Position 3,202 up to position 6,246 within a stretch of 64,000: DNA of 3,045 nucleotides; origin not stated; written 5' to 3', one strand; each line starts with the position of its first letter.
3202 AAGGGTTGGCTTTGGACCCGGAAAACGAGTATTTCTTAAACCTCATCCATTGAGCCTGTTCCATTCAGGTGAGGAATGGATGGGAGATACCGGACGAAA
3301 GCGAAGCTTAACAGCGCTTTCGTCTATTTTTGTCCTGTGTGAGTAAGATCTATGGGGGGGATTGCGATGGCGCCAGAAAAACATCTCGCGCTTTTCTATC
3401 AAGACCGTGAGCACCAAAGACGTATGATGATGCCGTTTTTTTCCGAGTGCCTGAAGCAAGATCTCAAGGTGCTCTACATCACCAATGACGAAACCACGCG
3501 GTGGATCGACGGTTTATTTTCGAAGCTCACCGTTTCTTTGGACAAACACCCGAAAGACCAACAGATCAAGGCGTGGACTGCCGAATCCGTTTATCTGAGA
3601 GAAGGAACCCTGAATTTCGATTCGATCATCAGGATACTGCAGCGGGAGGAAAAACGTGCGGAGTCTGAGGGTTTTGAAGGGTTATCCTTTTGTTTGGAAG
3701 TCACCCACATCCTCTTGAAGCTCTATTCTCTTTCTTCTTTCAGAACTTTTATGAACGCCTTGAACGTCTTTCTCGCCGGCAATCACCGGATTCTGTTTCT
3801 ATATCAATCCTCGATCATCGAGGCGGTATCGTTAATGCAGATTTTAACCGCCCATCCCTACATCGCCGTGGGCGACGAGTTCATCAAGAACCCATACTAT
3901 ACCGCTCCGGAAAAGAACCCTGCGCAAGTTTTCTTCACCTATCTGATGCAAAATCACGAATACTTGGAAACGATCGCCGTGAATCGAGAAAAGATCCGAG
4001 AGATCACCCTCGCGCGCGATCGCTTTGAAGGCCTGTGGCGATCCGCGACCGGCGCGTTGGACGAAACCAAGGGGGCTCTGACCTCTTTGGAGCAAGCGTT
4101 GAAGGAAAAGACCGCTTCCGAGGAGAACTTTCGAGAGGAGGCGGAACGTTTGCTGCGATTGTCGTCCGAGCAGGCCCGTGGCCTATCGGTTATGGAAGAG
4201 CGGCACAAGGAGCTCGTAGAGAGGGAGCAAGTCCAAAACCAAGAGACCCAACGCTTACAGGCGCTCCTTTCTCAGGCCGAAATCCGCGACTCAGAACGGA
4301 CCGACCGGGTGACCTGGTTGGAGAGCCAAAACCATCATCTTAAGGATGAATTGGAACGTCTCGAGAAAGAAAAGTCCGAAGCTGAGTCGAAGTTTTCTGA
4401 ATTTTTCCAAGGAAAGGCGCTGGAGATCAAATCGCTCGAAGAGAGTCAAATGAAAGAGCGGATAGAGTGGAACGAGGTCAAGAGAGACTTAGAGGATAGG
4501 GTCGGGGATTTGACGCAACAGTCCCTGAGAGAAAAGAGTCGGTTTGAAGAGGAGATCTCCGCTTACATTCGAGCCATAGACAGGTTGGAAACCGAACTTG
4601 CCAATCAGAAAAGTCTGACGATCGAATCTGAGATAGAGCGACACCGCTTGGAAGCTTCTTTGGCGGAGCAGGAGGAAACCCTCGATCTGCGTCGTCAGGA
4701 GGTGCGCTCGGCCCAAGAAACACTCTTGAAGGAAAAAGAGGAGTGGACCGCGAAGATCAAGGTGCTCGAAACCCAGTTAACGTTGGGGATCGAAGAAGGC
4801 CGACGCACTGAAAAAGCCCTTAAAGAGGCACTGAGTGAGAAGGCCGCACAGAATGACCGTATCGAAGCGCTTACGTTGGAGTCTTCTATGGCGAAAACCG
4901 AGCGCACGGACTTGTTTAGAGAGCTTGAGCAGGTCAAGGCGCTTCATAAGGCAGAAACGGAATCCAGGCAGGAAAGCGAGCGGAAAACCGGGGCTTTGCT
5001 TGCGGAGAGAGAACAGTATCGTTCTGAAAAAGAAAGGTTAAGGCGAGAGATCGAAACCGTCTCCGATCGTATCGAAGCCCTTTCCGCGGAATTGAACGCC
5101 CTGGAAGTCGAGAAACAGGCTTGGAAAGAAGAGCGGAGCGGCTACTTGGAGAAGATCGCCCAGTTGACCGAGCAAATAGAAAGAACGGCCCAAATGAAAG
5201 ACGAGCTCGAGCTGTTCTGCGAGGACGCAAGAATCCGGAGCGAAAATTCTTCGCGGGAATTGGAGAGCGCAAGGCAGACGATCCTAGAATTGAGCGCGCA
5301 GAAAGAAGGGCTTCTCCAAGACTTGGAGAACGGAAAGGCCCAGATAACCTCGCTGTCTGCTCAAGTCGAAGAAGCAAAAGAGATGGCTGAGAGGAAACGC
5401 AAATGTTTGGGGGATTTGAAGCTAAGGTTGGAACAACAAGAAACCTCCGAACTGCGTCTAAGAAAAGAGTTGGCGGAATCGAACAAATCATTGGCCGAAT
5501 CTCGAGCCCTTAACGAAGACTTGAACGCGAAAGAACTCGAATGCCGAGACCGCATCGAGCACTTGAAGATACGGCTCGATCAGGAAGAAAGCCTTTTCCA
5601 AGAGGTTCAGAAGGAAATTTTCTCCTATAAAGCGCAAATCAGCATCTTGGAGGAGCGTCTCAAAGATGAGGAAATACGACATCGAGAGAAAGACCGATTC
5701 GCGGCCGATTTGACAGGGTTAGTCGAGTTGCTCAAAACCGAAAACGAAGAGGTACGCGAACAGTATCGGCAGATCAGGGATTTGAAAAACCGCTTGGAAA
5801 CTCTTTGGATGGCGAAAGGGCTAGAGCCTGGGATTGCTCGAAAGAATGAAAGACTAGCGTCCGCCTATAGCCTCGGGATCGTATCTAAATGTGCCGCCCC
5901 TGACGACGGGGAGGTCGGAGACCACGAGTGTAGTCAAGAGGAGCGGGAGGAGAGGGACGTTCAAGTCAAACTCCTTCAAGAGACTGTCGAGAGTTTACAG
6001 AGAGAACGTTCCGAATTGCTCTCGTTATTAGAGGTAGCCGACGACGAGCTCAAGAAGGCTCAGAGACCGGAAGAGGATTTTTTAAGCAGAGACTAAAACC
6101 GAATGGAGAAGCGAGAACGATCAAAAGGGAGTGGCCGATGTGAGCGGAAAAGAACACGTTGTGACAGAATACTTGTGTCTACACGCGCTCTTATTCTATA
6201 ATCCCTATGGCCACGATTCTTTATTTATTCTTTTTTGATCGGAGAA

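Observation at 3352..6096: MEDS-domain protein fused to a coiled-coil rod of about 700 aa: unusual architecture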

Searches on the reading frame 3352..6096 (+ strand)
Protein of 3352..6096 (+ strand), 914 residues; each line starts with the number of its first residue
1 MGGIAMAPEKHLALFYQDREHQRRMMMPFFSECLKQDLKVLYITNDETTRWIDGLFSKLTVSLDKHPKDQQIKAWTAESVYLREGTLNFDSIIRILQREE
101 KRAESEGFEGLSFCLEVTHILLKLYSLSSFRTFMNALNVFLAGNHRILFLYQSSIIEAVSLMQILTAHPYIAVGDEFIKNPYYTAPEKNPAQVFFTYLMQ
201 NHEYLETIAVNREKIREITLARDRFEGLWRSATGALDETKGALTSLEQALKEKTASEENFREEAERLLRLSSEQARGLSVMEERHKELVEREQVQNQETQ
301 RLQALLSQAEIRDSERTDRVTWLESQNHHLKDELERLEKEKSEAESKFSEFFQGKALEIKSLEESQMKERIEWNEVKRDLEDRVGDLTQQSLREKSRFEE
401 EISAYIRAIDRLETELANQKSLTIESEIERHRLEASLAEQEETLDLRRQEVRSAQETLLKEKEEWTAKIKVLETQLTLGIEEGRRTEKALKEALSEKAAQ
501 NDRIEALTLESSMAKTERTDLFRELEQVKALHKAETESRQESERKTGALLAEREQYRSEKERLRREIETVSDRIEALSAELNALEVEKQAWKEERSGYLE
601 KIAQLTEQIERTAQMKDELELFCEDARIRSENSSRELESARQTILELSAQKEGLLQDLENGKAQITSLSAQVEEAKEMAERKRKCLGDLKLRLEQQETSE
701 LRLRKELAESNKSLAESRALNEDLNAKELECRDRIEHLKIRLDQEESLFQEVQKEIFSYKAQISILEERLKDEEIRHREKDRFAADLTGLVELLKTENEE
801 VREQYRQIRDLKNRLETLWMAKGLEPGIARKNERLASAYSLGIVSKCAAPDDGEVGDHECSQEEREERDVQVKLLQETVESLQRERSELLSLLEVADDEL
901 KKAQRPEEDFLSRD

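Call 5: search_protein_families(library=pfam, proteins=[window:3352-6096:+], max_evalue=1)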
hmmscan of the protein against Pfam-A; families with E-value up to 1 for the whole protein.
window:3352-6096:+ (914 aa): 4 families
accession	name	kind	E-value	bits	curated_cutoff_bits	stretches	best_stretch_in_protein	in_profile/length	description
PF14417.12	MEDS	-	6e-21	75.4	29.8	1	11-169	2-161/161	MEDS: MEthanogen/methylotroph, DcmR Sensory domain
PF16716.10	BST2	-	0.0074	17.4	27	1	717-806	2-90/91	Bone marrow stromal antigen 2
PF10473.14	CENP-F_leu_zip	-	0.01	16.4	34.5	2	485-577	7-99/140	Leucine-rich repeats of kinetochore protein Cenp-F/LEK1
PF09413.15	DUF2007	-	0.096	13.3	25.7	1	759-795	9-45/66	Putative prokaryotic signal transducing protein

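Call 6: search_protein_families(library=ncbifam, proteins=[window:3352-6096:+], max_evalue=1)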
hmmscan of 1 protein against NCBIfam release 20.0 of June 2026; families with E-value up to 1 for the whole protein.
window:3352-6096:+ (914 aa): 4 families
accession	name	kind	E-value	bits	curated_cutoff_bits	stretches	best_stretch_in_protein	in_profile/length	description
TIGR02168.1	SMC_prok_B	equivalog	1.8e-09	36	567.35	2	399-682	224-510/1181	chromosome segregation protein SMC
TIGR02169.1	SMC_prok_A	equivalog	2.7e-06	25.4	729.4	1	434-738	670-971/1165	chromosome segregation protein SMC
TIGR04523.1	Mplasa_alph_rch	subfamily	0.0014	16.6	270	2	627-816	481-665/745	helix-rich protein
NF011925.1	PRK15396.1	subfamily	0.0067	16.6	108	1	561-594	28-61/78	major outer membrane lipoprotein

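Call 8: find_homologous_proteins(query=window:3352-6096:+)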
Query window:3352-6096:+ (914 aa): 5 proteins with E <= 0.001 among 8000 candidates.
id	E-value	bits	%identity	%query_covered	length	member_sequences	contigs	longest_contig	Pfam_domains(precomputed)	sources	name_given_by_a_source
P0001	0.0e+0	1884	100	100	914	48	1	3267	PF14417.13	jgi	-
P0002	0.0e+0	1191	66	100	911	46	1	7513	PF14417.13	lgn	-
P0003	2.3e-173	597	41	99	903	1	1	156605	PF14417.13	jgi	jgi:chromosome segregation ATPase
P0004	1.0e-164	568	40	99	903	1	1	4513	PF14417.13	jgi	jgi:chromosome segregation ATPase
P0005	1.3e-121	426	38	88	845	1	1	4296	PF14417.13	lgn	-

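Call 9: find_related_loci(query=window:3352-6096:+, collection=genome_contigs, flank=10000)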
Query window:3352-6096:+ (914 aa) in genome_contigs; peptide patterns used: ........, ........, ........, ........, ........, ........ (x = any residue, [..] = any of these).
45 stretches matched a pattern; 2 encode a relative of the query (tblastn E <= 1e-3); 2 distinct loci.
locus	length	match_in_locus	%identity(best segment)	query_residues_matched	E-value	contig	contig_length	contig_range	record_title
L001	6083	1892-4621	66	1-910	0e+0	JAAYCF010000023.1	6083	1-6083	MAG: Thermotogaceae bacterium isolate AS06rmzACSIP_393 29961_AS06, whole genome shotgun sequence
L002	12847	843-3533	63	1-897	0e+0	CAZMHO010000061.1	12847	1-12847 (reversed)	MAG TPA_asm: uncultured Thermotogaceae bacterium isolate binchicken_co113_214 genome assembly, contig: NODE_5724_length_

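Call 10: find_encoding_contigs(protein=P0003, flank=10000, max_places=4)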
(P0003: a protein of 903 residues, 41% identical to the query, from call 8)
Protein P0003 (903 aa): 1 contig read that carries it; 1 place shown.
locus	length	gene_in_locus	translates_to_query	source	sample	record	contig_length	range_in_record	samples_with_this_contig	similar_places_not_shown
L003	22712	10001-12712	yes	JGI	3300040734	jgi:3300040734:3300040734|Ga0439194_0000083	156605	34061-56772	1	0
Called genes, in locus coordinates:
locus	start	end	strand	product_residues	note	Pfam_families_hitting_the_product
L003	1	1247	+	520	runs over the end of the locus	PF00149:Metallophos, PF02872:5_nucleotid_C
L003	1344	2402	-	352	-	PF07676:PD40 (faint), PF26549:Tricorn_N (weak)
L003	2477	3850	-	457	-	PF00224:PK, PF02887:PK_C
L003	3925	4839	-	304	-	PF00365:PFK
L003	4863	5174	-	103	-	-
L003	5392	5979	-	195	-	PF19610:DUF6115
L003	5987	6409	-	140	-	-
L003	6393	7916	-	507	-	PF03109:ABC1, PF01163:RIO1, PF01636:APH (faint), PF27536:UbiB_helical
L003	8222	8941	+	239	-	PF22570:LiaF-TM (faint)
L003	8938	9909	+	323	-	PF09579:Spore_YtfJ, PF21033:RMD1-3 (faint)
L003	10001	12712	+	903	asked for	PF14417:MEDS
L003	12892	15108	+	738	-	-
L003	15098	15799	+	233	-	PF13649:Methyltransf_25 (weak), PF13847:Methyltransf_31 (weak)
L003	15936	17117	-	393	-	PF03023:MurJ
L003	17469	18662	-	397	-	PF01546:Peptidase_M20, PF07687:M20_dimer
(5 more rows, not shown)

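Call 14: search_solved_structures(query=window:3352-6096:+, max_evalue=1)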
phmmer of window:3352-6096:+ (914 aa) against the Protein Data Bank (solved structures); distinct sequences matched with E-value up to 1: 4.
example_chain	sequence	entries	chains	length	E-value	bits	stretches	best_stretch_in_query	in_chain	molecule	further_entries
2xep_A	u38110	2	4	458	0.54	11.8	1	160-233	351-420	ORF12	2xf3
2xfs_A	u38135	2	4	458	0.54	11.8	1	160-233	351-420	ORF12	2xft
2xgn_A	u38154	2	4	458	0.73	11.4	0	160-233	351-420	ORF12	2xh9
8tep_B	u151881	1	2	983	1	10.9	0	396-521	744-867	Inner tegument protein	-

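Call 35: predict_structure(alignment_id=A1)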
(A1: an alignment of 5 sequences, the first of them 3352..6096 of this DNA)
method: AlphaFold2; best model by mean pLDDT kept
length: 914 residues; sequences in the alignment: 5
mean_pLDDT: 62.4   pTM: 0.28
mean pLDDT of the five models: 62.4, 62.0, 60.2, 58.0, 56.5
residues with pLDDT >= 90: 0; 70-90: 343; 50-70: 364; < 50: 207
segments of 3 or more residues with pLDDT < 50: 1-8, 61-67, 78-83, 121-128, 130-132, 154-180, 182-184, 186-192, 194-209, 290-310, 482-484, 490-492, 494-504, 509-515, 517-525, 527-531, 823-849, 851-856, 858-860, 904-906, 908-914
pLDDT, mean of each block of 10 residues (from residue 1): 34 59 67 65 63 61 44 54 51 63 60 55 45 53 63 45 41 40 48 48 45 61 77 84 84 79 72 64 55 41 43 58 73 78 76 76 75 78 74 72 73 73 70 72 67 62 56 52 48 45 47 44 47 50 63 76 85 86 81 68 59 66 72 74 73 64 50 55 64 72 73 73 72 71 71 69 70 71 70 75 72 66 46 39 37 41 58 71 75 72 52 43
secondary structure, 60 per line:
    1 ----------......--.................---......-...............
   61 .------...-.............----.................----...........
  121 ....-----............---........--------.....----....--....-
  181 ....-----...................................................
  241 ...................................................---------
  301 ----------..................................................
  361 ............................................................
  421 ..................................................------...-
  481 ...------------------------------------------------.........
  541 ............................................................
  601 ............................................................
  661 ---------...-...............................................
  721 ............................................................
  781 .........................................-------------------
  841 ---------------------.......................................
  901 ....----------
elements in order (helices of 4 or more, strands of 3 or more residues): E11-16 H19-35 E39-44 H46-61 E72-76 H77-84 H89-105 E110-116 H117-124 H130-141 E145-152 H161-165 E170-173 E176-179 H181-184 H190-291 H311-470 H532-660 H674-821 H862-904

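Call 54: search_protein_families(library=padloc, proteins=[window:3352-6096:+], max_evalue=0.01)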
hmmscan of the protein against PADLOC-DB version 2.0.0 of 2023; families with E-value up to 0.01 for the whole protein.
window:3352-6096:+ (914 aa): 0 families

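Call 81: find_encoding_contigs(protein=P0005, flank=8000, max_places=3)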
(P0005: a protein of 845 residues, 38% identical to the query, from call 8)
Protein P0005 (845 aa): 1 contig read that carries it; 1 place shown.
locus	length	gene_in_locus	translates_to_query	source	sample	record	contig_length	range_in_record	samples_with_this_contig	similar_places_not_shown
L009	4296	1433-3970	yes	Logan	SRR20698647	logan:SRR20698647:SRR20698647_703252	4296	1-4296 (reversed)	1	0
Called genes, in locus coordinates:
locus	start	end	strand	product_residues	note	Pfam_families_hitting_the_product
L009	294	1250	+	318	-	PF09579:Spore_YtfJ (weak), PF13181:TPR_8 (faint)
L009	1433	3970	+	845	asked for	PF14417:MEDS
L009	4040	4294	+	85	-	?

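Call 82: search_protein_families(library=pfam, proteins=[L009:4040-4294:+], max_evalue=0.01)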
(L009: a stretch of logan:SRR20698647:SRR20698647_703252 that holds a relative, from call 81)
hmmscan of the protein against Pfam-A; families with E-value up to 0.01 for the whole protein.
L009:4040-4294:+ (85 aa): 0 families

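Call 87: list_cluster_members(proteins=[P0001, P0002, P0003, P0007, P0011])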
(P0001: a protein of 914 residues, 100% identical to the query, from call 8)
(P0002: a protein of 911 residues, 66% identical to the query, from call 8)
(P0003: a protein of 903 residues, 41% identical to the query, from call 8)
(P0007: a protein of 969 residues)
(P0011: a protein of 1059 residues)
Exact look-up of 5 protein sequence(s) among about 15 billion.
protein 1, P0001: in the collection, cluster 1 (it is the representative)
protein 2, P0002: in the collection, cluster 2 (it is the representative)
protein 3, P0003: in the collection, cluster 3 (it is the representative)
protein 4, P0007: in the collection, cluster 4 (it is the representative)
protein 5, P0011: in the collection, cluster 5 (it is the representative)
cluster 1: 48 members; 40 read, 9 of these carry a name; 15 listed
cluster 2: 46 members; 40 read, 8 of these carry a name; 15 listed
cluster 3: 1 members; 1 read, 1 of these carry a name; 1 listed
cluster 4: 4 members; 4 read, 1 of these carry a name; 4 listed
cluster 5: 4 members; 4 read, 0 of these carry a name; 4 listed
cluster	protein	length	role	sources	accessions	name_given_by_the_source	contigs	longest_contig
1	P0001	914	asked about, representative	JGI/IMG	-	-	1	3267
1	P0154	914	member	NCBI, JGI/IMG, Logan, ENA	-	chromosome segregation ATPase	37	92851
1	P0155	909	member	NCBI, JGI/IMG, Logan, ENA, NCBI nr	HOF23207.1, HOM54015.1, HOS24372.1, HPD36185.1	MAG TPA: MEDS domain-containing protein [Thermotogota bacterium] | MEDS domain-containing protein [Thermotogota bacterium]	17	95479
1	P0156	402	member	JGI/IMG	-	chromosome segregation ATPase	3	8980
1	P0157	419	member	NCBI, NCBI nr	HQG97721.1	MAG TPA: MEDS domain-containing protein, partial [Thermotogota bacterium] | MEDS domain-containing protein [Thermotogota bacterium]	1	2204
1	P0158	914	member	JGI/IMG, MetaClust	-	\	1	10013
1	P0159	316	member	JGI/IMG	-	chromosome segregation ATPase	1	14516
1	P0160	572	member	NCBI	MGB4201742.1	MAG: MEDS domain-containing protein, partial [Thermotogota bacterium]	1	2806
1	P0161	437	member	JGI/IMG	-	chromosome segregation ATPase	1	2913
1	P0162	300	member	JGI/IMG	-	chromosome segregation ATPase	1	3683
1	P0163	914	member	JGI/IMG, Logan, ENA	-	-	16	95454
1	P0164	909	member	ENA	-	-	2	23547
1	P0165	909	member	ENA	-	-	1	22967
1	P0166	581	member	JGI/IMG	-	-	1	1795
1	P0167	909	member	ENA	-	-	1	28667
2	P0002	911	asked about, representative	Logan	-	-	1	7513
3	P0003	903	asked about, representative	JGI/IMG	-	chromosome segregation ATPase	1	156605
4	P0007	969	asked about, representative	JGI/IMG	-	-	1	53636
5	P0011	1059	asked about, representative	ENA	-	-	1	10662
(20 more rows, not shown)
